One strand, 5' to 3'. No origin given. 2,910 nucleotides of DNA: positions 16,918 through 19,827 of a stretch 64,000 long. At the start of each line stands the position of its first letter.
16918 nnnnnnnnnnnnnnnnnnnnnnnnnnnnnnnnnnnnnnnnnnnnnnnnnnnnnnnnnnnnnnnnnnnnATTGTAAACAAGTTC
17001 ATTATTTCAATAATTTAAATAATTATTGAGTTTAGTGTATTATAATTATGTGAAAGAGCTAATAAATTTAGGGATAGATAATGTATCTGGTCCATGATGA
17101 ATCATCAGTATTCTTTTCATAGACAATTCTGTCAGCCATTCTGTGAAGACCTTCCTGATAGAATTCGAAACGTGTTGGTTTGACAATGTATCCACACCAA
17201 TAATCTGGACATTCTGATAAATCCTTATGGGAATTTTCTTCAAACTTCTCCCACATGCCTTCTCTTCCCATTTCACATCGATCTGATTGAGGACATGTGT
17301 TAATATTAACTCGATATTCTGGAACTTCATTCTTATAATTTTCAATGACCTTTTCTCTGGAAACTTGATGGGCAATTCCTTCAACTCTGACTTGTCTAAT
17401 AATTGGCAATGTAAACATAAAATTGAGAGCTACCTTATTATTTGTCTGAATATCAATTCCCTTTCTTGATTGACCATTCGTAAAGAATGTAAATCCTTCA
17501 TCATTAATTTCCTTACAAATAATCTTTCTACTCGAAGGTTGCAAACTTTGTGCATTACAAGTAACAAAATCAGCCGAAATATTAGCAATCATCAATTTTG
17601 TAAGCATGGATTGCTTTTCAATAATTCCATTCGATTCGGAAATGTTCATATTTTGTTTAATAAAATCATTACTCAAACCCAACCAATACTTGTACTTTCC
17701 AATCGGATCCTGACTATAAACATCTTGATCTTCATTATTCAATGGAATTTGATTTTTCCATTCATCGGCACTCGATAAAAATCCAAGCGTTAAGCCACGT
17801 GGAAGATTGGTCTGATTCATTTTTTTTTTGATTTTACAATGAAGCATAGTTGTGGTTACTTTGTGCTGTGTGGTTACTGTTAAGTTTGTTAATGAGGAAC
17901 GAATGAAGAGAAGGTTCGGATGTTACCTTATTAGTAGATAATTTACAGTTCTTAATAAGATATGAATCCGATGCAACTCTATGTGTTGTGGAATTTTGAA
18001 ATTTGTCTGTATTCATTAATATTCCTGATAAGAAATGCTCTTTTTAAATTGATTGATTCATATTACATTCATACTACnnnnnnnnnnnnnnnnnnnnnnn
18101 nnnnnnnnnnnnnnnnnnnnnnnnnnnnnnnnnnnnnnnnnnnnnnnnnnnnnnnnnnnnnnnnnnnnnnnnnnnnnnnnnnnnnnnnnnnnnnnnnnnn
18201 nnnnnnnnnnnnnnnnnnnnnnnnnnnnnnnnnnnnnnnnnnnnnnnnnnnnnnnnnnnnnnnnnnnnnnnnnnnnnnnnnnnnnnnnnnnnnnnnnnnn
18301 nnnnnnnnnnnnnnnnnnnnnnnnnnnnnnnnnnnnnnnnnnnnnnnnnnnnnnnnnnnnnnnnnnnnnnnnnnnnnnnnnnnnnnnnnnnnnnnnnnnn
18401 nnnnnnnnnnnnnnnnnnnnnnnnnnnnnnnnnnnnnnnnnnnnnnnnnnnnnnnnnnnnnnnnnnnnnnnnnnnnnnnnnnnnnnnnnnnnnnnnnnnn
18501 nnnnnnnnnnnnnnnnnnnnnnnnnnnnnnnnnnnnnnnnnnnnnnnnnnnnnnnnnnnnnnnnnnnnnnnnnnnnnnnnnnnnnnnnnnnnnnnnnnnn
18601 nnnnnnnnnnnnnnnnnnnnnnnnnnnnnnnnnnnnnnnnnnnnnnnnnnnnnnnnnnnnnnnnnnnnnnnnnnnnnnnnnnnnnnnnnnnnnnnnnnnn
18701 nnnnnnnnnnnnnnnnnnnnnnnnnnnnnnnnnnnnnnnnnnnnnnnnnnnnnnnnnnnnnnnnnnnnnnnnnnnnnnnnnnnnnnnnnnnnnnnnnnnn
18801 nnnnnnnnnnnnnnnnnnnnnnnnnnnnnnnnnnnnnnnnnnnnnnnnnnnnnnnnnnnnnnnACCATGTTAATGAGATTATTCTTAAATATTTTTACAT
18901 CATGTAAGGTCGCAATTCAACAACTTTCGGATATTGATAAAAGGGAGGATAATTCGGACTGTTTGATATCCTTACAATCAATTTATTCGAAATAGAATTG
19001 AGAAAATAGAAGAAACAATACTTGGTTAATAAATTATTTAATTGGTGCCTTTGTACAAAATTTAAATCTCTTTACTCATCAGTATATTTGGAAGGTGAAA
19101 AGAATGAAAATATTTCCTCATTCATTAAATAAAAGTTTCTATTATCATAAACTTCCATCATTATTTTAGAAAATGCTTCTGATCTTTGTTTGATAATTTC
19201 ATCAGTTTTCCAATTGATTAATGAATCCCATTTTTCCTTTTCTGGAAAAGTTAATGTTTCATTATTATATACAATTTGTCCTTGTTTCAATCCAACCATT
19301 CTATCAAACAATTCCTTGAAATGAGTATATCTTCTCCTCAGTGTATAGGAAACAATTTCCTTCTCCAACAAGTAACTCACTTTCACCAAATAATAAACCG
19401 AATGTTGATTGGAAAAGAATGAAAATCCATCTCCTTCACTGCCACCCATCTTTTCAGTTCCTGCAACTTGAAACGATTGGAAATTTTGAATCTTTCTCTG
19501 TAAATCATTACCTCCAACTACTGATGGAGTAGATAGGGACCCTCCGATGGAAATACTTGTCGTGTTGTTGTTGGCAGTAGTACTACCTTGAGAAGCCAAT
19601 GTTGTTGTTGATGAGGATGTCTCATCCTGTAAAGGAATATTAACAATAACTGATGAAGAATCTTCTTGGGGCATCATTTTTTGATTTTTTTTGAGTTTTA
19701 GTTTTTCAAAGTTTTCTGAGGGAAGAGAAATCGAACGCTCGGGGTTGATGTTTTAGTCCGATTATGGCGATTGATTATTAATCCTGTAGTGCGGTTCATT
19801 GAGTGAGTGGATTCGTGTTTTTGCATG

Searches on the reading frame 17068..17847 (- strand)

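Call 64: search_protein_families(library=pfam, proteins=[window:17068-17847:-], max_evalue=0.001)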
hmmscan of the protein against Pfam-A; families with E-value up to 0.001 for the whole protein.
window:17068-17847:- (259 aa): 2 families
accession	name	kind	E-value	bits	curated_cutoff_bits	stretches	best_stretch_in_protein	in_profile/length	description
PF10590.14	PNP_phzG_C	-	4.7e-14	52.5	27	1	217-259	1-42/42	Pyridoxine 5'-phosphate oxidase C-terminal dimerisation region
PF01243.27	PNPOx_N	-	1.6e-08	35.4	28.1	1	96-170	19-84/120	Pyridoxamine 5'-phosphate oxidase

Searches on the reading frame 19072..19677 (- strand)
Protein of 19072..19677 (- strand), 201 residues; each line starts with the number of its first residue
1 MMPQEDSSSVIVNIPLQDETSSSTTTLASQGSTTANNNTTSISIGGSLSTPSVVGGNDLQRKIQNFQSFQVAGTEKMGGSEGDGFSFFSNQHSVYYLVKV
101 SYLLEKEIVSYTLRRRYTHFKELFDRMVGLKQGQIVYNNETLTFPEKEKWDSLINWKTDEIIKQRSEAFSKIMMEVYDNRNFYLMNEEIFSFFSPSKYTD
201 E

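Call 64: search_protein_families(library=pfam, proteins=[window:19072-19677:-], max_evalue=0.001)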
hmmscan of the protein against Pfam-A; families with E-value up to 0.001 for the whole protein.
window:19072-19677:- (201 aa): 1 family
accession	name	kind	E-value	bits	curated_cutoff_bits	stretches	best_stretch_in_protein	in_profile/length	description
PF00787.29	PX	-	3.9e-05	24.5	21.6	1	111-195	9-83/84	PX domain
